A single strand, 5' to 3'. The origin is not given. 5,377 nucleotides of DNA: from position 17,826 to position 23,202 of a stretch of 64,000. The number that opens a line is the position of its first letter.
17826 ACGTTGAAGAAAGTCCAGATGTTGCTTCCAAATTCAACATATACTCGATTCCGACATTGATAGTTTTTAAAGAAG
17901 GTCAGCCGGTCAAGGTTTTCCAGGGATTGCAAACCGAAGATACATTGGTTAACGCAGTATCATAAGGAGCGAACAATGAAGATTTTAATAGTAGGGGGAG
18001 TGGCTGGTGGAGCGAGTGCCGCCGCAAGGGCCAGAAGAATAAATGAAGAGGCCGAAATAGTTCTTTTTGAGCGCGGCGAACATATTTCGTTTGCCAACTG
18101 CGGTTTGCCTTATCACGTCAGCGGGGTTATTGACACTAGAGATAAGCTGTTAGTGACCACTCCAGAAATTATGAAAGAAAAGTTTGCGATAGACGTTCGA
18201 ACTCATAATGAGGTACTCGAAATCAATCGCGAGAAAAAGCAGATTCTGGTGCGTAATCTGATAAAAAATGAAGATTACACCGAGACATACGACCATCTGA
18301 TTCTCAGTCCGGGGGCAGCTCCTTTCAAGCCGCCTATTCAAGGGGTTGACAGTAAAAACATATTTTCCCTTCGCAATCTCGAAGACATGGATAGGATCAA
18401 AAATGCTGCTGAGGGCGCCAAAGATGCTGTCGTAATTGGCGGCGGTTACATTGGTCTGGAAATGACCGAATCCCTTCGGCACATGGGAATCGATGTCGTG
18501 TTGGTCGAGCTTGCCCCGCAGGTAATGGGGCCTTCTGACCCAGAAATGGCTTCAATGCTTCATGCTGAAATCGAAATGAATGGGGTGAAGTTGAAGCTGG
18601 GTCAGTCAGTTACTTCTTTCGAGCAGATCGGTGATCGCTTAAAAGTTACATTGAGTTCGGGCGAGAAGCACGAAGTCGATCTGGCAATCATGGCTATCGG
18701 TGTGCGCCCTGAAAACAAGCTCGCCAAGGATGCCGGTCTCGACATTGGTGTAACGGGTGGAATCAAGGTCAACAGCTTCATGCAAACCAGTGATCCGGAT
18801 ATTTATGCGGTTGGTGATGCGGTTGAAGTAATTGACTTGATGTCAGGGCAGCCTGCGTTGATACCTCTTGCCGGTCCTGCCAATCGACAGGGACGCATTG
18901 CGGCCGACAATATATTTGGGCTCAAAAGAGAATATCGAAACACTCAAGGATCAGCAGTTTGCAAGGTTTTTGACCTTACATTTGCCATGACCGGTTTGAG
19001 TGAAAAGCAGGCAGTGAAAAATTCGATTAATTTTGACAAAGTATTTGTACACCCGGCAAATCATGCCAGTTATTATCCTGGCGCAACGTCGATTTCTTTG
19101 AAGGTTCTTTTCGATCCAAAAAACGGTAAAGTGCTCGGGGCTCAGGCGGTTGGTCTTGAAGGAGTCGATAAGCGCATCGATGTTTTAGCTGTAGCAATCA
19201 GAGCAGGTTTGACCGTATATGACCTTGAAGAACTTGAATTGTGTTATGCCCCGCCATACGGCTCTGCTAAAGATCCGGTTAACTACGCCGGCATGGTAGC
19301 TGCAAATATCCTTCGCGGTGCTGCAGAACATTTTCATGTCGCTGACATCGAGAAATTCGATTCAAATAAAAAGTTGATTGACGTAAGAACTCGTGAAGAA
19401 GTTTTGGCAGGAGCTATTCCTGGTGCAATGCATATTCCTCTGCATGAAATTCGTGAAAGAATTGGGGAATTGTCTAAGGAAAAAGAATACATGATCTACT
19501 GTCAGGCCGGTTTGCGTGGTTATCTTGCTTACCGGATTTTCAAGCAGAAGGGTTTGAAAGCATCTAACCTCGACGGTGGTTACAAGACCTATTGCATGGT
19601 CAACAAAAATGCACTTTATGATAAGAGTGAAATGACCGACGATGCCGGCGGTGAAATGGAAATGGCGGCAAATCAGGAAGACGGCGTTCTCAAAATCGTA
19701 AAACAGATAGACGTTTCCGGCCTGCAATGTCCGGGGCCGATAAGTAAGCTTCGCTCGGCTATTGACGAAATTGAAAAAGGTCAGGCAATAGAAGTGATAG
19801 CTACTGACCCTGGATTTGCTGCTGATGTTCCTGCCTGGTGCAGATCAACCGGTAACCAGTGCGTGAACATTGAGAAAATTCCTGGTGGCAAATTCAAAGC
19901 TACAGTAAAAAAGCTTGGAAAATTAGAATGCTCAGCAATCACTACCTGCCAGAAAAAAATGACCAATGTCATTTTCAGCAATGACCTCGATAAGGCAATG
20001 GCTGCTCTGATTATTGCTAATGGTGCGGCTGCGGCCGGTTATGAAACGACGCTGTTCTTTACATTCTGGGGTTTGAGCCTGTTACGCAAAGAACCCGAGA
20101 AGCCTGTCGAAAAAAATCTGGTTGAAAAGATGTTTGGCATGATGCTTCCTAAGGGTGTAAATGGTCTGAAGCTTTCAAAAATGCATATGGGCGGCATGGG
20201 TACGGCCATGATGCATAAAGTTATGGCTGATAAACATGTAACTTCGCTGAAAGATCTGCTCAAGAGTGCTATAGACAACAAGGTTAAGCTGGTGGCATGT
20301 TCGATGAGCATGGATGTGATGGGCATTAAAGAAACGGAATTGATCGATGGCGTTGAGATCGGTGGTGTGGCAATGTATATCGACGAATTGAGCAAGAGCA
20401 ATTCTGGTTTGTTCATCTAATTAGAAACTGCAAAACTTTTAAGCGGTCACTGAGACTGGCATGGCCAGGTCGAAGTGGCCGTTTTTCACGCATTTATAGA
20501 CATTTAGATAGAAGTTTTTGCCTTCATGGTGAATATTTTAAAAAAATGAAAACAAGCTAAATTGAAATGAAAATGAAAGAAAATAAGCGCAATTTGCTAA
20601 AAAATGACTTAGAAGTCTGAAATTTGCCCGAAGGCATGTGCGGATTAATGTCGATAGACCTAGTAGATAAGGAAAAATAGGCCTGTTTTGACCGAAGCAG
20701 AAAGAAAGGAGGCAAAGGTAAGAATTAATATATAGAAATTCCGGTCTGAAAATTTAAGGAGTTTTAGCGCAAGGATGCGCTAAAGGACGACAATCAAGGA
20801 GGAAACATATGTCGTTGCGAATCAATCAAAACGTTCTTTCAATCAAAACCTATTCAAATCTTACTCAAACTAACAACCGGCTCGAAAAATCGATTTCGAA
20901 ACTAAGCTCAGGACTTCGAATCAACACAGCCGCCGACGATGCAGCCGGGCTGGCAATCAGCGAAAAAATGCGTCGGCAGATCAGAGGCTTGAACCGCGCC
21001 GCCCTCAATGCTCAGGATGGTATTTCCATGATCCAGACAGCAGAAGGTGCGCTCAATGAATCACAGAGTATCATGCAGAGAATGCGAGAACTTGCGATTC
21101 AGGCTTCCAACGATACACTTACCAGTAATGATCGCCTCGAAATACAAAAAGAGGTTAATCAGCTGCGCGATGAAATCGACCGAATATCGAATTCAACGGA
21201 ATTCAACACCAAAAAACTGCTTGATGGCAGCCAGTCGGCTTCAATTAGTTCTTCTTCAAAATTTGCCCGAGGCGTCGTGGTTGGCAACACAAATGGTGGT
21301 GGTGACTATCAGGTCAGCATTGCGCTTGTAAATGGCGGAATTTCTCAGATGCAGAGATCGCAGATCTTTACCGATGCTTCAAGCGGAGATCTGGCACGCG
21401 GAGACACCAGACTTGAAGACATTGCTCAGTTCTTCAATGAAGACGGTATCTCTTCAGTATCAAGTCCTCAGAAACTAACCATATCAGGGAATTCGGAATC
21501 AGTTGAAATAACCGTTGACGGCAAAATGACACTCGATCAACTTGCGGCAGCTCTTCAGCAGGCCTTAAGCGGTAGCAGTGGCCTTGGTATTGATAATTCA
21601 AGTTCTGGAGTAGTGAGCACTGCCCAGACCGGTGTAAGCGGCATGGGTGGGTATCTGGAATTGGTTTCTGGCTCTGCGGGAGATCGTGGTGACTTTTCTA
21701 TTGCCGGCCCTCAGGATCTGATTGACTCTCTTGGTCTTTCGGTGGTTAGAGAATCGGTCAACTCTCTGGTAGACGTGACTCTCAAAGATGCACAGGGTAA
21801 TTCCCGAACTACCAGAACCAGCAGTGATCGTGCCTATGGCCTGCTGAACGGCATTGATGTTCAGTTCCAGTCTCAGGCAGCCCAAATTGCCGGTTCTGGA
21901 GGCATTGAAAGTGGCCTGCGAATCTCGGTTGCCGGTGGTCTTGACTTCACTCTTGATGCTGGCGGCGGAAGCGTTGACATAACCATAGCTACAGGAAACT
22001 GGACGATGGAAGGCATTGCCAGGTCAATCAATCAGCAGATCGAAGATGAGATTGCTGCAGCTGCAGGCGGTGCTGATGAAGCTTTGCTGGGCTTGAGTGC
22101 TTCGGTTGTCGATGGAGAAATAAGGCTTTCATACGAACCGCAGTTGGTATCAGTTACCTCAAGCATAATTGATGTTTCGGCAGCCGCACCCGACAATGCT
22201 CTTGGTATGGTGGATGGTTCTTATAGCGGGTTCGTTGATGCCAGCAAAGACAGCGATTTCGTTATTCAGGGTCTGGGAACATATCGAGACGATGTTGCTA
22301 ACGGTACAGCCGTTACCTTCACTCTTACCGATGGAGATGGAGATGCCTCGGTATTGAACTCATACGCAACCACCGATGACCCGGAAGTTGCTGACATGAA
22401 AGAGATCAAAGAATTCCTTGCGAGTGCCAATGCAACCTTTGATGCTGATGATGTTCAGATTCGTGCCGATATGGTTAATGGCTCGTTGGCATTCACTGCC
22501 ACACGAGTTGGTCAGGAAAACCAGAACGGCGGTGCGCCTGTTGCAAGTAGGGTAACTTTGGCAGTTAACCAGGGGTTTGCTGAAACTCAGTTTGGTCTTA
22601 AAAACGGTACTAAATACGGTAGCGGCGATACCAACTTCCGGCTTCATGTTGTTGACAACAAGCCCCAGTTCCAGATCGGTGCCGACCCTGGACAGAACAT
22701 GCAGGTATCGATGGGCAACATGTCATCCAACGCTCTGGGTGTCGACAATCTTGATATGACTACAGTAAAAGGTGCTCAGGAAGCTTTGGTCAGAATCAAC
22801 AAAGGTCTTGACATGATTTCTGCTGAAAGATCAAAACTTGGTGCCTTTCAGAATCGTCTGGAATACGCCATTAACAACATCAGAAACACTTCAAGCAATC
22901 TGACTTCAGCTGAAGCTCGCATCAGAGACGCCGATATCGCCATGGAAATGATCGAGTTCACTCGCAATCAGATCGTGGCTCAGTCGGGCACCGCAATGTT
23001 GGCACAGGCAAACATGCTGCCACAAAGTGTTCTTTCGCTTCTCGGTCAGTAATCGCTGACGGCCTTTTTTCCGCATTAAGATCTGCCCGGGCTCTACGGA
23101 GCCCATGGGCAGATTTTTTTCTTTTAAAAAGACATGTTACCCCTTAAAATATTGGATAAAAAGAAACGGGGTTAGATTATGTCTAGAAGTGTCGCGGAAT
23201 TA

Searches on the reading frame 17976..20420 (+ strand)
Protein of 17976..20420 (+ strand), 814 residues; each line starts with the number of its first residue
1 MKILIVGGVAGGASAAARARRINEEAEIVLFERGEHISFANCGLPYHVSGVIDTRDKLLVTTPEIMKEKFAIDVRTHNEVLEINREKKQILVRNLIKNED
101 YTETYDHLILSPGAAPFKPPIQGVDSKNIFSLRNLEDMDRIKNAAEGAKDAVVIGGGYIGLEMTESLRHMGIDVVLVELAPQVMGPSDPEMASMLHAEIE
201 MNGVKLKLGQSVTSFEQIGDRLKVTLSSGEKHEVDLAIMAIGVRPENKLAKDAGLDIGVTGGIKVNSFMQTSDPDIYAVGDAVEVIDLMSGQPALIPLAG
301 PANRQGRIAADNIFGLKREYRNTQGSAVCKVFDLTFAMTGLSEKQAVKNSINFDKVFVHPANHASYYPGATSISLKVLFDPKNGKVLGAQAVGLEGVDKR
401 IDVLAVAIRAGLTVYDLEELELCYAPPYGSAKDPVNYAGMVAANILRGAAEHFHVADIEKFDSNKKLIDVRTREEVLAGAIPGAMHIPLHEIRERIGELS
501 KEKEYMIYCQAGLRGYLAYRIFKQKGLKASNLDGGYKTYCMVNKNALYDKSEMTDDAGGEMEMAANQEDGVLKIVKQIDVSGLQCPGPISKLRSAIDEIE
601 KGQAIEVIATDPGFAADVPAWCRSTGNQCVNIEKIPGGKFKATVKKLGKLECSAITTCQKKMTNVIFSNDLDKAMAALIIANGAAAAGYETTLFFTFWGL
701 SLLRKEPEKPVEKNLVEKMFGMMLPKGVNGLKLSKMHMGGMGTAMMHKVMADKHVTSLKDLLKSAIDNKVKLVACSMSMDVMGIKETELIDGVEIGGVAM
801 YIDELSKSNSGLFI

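Call 51: search_protein_families(library=ncbifam, proteins=[window:17976-20420:+], max_evalue=0.00001)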
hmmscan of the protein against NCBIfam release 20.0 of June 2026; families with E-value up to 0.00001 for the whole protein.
window:17976-20420:+ (814 aa): 54 families (the best 25 are shown)
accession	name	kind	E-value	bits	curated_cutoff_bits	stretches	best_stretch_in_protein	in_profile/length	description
TIGR03385.1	CoA_CoA_reduc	equivalog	6.8e-151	503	578.8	1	2-439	1-439/439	CoA-disulfide reductase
NF007123.0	PRK09564.1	equivalog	3.6e-120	401.6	458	1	1-442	1-443/444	CoA-disulfide reductase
NF010037.0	PRK13512.1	equivalog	4e-111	372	394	1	1-441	2-436/438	CoA-disulfide reductase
NF046103.1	NOXase_Strep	equivalog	9.5e-73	245.6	600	1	2-443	1-439/442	H2O-forming NADH oxidase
TIGR02374.1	nitri_red_nirB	equivalog_domain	3e-60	204.5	578.35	1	18-340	18-329/794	nitrite reductase large subunit NirB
NF045765.1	PhenlGlyoxDHPadH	equivalog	6.2e-48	163.7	475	1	2-315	4-309/416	NADH-dependent phenylglyoxylate dehydrogenase subunit epsilon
NF042949.2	3PPDioc_HcaD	equivalog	3.3e-46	157.8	450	1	2-320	3-312/386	3-phenylpropionate/cinnamic acid dioxygenase ferredoxin--NAD(+) reductase subunit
NF011565.0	PRK14989.1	subfamily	2.2e-44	151.7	883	1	63-337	65-331/847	nitrite reductase large subunit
NF003437.0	PRK04965.1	equivalog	5.7e-44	150.7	392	1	2-285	4-277/378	NADH:flavorubredoxin reductase NorW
NF007286.0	PRK09754.1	equivalog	7.7e-41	140.2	447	1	3-317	6-310/400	phenylpropionate dioxygenase ferredoxin reductase subunit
TIGR01350.1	lipoamide_DH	equivalog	2.4e-40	138.6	408.8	1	87-419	116-435/461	dihydrolipoyl dehydrogenase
NF004943.0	PRK06292.2-1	equivalog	1.8e-38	132.5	432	1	88-420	116-437/456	dihydrolipoyl dehydrogenase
TIGR02053.1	MerA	equivalog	2.5e-38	132.3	454.45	1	74-424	97-439/465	mercury(II) reductase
NF004776.0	PRK06116.1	equivalog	1.8e-33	116.3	480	1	81-417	108-432/450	glutathione-disulfide reductase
TIGR01424.1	gluta_reduc_2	equivalog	1.4e-30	106.3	606.05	1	99-417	125-428/446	glutathione-disulfide reductase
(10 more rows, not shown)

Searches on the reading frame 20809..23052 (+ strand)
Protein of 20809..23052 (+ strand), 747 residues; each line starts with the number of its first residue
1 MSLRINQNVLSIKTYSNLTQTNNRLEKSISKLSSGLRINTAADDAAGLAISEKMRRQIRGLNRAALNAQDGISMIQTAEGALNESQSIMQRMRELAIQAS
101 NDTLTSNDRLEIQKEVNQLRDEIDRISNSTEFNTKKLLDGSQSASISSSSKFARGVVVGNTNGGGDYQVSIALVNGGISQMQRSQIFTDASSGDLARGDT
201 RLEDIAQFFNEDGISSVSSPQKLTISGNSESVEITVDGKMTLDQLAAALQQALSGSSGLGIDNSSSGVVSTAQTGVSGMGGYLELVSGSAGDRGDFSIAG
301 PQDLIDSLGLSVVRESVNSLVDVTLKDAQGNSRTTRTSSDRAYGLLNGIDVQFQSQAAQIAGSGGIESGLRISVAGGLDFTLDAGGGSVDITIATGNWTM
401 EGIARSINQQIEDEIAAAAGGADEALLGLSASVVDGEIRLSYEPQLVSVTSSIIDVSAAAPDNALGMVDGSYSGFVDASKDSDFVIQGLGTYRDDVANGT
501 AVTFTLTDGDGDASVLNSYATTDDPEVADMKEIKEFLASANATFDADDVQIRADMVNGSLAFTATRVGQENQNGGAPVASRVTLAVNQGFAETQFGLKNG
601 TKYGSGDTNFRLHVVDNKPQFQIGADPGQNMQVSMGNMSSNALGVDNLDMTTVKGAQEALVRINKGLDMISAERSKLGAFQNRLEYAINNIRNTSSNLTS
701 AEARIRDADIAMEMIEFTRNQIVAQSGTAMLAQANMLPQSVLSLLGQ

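Call 8: search_protein_families(library=pfam, proteins=[window:20809-23052:+], max_evalue=0.001)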
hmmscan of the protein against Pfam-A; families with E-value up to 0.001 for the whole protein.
window:20809-23052:+ (747 aa): 2 families
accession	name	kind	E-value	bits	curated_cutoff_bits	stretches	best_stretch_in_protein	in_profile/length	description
PF00669.25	Flagellin_N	-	1.3e-45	155.3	26.6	1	5-142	1-138/139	Bacterial flagellin N-terminal helical region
PF00700.27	Flagellin_C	-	3.5e-26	91.8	23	1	663-745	4-86/86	Bacterial flagellin C-terminal helical region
